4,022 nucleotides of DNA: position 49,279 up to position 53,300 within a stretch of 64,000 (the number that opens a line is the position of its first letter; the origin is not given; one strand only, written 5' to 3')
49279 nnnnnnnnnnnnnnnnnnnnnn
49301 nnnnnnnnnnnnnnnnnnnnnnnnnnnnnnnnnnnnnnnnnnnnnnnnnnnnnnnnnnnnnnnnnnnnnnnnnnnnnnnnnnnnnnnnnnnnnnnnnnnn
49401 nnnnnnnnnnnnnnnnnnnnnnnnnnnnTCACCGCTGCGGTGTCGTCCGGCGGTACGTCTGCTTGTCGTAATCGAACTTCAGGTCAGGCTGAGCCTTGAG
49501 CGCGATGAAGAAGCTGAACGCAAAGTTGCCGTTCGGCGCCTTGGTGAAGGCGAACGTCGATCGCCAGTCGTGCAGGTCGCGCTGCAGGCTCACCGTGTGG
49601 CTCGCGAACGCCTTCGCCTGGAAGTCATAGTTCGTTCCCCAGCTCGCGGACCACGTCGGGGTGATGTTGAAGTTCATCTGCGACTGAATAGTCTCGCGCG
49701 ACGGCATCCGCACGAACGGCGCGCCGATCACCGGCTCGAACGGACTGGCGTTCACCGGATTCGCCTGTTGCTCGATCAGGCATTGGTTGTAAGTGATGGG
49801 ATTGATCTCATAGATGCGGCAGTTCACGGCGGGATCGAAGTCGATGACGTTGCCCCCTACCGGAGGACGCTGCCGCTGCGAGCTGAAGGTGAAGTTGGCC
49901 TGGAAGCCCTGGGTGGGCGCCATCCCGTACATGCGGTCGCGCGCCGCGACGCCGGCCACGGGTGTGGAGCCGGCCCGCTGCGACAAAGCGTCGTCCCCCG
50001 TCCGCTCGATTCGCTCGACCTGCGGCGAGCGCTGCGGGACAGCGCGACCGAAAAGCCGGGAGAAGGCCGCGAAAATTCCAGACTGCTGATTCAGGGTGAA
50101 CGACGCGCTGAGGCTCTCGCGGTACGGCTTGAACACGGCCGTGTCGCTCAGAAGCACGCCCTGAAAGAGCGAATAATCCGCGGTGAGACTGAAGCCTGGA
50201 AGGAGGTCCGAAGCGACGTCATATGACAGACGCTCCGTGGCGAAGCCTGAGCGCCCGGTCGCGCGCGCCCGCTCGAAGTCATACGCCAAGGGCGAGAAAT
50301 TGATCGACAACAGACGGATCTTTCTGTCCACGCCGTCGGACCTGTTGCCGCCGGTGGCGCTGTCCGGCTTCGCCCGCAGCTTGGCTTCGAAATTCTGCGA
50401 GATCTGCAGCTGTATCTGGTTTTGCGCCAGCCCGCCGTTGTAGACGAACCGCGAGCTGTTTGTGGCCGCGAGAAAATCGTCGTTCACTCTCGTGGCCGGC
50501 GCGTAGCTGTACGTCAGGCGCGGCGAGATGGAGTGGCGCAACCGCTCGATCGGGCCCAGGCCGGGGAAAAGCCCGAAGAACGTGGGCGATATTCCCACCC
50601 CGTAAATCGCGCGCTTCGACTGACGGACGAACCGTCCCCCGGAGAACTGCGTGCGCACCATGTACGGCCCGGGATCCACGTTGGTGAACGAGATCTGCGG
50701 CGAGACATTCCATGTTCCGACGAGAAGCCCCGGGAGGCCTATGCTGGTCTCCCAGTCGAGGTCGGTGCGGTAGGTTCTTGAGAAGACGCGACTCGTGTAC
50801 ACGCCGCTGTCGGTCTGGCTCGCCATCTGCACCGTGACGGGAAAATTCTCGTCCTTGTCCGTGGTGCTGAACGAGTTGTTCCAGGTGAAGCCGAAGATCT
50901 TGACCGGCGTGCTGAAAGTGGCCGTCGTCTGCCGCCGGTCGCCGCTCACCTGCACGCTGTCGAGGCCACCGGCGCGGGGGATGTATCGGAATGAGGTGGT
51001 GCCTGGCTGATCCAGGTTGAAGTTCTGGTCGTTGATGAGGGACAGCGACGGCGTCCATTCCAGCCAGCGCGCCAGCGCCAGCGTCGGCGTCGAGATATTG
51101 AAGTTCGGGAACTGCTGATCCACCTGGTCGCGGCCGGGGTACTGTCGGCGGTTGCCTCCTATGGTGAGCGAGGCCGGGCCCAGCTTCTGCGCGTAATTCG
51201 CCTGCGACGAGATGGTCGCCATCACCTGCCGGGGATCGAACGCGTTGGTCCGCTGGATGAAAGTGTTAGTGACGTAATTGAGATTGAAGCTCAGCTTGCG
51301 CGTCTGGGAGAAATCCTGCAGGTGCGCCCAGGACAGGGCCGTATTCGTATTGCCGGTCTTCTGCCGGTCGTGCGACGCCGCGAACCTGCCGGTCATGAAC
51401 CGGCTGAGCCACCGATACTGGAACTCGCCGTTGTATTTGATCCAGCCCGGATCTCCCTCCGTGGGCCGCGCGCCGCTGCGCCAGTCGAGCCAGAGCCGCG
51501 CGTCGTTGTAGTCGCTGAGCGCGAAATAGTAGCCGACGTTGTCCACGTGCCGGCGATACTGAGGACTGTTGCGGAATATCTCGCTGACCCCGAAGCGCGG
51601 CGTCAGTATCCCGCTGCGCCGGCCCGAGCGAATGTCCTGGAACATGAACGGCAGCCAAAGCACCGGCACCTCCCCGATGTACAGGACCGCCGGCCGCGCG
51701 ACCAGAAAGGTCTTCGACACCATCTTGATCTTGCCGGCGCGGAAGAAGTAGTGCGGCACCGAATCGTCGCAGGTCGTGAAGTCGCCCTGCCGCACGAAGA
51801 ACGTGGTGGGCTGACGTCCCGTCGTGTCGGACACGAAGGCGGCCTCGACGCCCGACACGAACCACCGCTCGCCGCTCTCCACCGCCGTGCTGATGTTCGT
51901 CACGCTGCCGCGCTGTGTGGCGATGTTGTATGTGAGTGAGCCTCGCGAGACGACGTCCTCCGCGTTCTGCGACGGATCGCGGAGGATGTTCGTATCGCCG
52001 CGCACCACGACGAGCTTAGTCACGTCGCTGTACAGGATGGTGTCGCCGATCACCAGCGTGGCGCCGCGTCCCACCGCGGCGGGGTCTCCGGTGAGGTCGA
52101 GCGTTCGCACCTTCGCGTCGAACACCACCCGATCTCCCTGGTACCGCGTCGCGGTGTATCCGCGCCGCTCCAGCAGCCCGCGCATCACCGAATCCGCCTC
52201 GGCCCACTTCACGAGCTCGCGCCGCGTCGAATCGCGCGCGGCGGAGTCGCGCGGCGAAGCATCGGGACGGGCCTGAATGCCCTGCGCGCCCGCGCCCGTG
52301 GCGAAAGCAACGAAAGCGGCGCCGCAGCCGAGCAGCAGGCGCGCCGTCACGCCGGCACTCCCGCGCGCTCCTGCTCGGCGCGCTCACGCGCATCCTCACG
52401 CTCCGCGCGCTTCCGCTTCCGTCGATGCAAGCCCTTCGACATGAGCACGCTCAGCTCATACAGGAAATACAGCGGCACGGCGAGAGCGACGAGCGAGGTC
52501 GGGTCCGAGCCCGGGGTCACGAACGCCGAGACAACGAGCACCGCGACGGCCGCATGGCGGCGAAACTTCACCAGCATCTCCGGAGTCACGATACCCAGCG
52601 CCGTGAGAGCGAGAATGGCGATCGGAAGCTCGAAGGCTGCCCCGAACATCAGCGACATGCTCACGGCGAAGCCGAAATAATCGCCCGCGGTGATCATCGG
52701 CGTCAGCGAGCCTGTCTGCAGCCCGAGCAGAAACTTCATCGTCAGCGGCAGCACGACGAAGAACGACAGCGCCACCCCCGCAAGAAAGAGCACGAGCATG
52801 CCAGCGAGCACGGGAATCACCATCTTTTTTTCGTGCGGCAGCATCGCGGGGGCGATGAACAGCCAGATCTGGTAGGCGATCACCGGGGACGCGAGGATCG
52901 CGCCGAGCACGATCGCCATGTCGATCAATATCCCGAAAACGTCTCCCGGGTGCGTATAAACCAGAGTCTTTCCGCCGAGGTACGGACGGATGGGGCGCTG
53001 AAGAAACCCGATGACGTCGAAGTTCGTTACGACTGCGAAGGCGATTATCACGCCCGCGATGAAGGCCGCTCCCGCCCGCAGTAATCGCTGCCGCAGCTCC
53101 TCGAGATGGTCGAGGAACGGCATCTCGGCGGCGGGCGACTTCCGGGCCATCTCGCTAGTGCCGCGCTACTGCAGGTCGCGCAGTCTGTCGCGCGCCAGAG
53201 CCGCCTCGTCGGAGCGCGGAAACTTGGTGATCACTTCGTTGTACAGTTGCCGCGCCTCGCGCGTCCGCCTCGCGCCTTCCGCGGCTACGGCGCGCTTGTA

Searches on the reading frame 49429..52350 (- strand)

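Call 31: search_protein_families(library=pfam, proteins=[window:49429-52350:-], max_evalue=0.00001)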
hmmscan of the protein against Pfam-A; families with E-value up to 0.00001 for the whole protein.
window:49429-52350:- (973 aa): 1 family
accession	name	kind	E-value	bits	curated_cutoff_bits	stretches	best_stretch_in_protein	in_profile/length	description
PF19838.5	LptD_2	-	6.3e-35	121.2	22.5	1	217-693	2-431/464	LptD protein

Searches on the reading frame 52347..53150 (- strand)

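Call 31: search_protein_families(library=pfam, proteins=[window:52347-53150:-], max_evalue=0.00001)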
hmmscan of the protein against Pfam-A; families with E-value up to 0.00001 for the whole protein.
window:52347-53150:- (267 aa): 1 family
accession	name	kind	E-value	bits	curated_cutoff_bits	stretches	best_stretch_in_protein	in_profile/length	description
PF00902.23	TatC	-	6.9e-62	209.4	25.1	1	14-226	1-208/208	Sec-independent protein translocase protein (TatC)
